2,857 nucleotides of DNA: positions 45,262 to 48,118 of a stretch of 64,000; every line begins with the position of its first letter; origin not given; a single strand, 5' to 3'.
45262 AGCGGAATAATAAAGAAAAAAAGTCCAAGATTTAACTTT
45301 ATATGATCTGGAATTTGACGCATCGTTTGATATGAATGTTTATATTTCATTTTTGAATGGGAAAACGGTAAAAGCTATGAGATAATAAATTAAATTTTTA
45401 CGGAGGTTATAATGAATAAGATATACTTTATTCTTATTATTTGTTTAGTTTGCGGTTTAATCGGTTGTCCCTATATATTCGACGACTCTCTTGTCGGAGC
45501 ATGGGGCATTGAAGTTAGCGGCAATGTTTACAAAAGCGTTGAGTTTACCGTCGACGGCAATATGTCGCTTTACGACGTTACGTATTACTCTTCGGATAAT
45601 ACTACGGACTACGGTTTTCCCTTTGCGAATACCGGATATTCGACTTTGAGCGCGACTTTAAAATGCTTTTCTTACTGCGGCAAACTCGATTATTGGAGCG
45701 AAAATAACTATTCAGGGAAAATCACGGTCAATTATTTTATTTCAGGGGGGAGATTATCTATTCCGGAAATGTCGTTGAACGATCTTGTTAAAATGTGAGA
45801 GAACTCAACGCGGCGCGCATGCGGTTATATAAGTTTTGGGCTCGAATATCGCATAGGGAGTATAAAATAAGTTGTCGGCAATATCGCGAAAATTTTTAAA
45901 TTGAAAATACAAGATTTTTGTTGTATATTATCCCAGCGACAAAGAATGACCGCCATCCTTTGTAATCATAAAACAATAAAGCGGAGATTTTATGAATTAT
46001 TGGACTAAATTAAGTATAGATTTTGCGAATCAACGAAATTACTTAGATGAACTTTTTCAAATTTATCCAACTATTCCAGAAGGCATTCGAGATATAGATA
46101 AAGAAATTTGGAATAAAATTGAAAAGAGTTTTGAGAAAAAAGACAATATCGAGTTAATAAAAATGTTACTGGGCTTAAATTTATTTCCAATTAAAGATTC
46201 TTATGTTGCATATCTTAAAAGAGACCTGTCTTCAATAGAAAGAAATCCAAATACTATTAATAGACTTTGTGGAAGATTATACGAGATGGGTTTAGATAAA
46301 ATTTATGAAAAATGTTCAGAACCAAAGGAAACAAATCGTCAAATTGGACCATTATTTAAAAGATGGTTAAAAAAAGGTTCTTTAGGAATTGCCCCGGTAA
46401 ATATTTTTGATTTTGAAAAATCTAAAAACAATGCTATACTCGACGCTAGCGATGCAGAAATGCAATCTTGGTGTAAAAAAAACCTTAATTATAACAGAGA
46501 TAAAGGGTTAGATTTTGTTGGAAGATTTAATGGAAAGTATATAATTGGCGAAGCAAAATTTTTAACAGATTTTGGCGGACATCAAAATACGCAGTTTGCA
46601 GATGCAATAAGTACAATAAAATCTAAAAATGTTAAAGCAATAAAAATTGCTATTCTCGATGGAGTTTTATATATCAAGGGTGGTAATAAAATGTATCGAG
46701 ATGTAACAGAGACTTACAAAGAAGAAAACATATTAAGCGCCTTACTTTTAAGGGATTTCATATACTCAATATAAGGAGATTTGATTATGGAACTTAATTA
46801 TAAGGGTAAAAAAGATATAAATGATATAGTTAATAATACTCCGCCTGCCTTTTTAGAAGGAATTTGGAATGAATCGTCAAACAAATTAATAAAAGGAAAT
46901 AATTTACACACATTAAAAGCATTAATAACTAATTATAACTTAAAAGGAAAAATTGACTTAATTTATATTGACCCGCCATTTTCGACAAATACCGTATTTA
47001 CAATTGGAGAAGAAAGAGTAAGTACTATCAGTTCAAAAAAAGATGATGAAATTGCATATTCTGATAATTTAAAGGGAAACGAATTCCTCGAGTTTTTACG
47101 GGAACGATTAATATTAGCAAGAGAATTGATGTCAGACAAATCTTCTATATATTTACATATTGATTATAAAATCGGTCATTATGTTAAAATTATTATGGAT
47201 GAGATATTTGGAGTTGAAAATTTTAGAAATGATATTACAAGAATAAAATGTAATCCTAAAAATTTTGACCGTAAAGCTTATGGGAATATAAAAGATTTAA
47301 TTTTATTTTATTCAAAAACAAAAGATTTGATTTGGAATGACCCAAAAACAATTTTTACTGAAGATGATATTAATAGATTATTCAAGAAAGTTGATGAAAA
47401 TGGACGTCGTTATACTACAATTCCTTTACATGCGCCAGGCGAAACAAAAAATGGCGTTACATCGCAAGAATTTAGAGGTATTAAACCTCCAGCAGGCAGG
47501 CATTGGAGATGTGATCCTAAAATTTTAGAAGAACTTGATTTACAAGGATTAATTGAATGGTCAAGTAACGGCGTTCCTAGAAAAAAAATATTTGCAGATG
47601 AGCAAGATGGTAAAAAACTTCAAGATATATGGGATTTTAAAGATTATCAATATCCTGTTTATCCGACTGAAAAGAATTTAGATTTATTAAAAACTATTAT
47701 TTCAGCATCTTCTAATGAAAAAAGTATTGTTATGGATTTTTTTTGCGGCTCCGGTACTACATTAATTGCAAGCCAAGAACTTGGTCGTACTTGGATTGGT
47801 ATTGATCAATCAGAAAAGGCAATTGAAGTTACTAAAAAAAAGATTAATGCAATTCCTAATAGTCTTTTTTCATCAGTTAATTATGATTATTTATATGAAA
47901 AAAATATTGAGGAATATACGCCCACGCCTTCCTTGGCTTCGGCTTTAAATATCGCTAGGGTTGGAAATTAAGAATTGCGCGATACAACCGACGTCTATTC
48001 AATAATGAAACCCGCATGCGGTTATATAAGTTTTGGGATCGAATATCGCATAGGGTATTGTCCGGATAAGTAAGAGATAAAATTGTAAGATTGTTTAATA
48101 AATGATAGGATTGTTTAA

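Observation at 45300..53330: Mosaic array of a two-gene surface-protein cassette with conserved ends, divergent middles and silent gene fragments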

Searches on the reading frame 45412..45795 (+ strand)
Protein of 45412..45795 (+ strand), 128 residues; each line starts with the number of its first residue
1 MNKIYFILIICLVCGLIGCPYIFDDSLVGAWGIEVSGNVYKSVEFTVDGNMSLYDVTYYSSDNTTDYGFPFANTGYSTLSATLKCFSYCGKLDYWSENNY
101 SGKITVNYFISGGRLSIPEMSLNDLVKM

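Call 9: search_protein_families(library=pfam, proteins=[window:45412-45795:+], max_evalue=0.1)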
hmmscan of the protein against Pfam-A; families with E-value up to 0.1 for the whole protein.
window:45412-45795:+ (128 aa): 0 families

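Call 10: search_protein_families(library=ncbifam, proteins=[window:45412-45795:+], max_evalue=0.1)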
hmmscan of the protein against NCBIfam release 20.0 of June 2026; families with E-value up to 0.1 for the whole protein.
window:45412-45795:+ (128 aa): 0 families

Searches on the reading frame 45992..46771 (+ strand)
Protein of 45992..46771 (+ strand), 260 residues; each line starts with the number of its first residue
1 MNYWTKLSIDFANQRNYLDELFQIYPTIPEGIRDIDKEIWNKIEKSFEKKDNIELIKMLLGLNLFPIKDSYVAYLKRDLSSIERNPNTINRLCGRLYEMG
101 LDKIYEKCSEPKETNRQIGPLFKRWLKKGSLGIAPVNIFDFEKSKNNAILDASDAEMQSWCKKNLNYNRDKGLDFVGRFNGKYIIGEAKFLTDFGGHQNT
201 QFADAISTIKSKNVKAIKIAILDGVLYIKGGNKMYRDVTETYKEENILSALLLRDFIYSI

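Call 9: search_protein_families(library=pfam, proteins=[window:45992-46771:+], max_evalue=0.1)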
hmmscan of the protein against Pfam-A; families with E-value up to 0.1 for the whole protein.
window:45992-46771:+ (260 aa): 1 family
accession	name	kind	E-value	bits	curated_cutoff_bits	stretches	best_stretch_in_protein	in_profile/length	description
PF06300.18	Tsp45I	-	2.8e-125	417.5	25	1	2-260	1-260/260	Tsp45I type II restriction enzyme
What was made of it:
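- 45992..47971 (+): Tsp45I-like type II restriction enzyme and N6/N4 DNA methyltransferase. This is a low-GC (29%) island lying between two B-tail remnants. Pfam Tsp45I, E 2.8e-125 (call 9).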

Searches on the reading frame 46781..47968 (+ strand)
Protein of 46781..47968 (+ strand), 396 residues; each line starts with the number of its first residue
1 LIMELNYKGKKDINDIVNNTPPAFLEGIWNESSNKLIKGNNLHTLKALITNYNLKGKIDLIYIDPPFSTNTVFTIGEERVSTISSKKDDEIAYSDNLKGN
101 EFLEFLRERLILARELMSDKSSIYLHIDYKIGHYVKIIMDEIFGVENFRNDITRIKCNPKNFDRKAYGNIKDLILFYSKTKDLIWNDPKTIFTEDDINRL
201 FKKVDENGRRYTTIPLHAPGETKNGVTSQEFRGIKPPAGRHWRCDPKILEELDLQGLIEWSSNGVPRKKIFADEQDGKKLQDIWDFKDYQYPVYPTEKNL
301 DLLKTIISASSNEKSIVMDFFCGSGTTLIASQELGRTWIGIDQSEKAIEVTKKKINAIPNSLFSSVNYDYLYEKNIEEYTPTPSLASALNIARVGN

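Call 10: search_protein_families(library=ncbifam, proteins=[window:46781-47968:+], max_evalue=0.1)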
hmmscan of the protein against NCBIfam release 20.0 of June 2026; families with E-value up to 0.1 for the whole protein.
window:46781-47968:+ (396 aa): 18 families
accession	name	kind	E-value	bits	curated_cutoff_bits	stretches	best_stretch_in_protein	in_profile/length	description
NF050803.1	DnaMtaseCcrMCaul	equivalog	1.9e-18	66.5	830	2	293-360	185-252/350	adenine-specific DNA-methyltransferase CcrM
NF008572.0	PRK11524.1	equivalog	1e-14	54.4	292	1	282-357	178-258/294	adenine-specific DNA-methyltransferase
NF010253.0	PRK13699.1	subfamily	2.6e-10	40.4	244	1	278-366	128-216/226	DNA methyltransferase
NF040539.1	AST_met_ArsM_2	exception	9.2e-06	25.7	240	1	292-362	41-108/262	putative arsinothricin biosynthesis methyltransferase ArsM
NF011529.0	PRK14968.1-3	equivalog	0.0014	18.1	162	1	294-358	17-81/198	putative methyltransferase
NF043040.1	corrin_prot_MT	hypoth_equivalog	0.0017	17.8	180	1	304-357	32-85/216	corrinoid protein-associated methyltransferase CpaM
NF001244.0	PRK00216.1-5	equivalog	0.0028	17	216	1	309-359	44-98/236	bifunctional demethylmenaquinone methyltransferase/2-methoxy-6-polyprenyl-1,4-benzoquinol methylase UbiE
NF041820.1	daptide_MTase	equivalog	0.0064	16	175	1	304-365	27-88/243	daptide-type RiPP biosynthesis methyltransferase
NF045667.1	MTase_DVU1556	equivalog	0.0084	15.6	155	1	309-357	18-67/213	DVU_1556 family methyltransferase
TIGR03534.1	RF_mod_PrmC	equivalog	0.011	15.2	199.1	0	306-357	80-134/253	peptide chain release factor N(5)-glutamine methyltransferase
NF047732.1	tRNAMtaseTrm5bMeth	equivalog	0.011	14.7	500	1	307-356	192-240/337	tRNA (guanine(37)-N1)-methyltransferase Trm5b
TIGR00406.1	prmA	equivalog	0.018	14.5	183.15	1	312-368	158-217/288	50S ribosomal protein L11 methyltransferase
TIGR01934.1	MenG_MenH_UbiE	subfamily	0.028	13.7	158.35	1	309-358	35-85/223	ubiquinone/menaquinone biosynthesis methyltransferase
TIGR01177.1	TIGR01177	hypoth_equivalog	0.049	12.9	316.55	0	313-352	182-221/330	TIGR01177 family methyltransferase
TIGR00095.1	TIGR00095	equivalog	0.053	13.2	117.5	0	50-74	117-141/194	16S rRNA (guanine(966)-N(2))-methyltransferase RsmD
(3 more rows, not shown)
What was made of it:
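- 45992..47971 (+): Methyltransferase hits (call 10).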
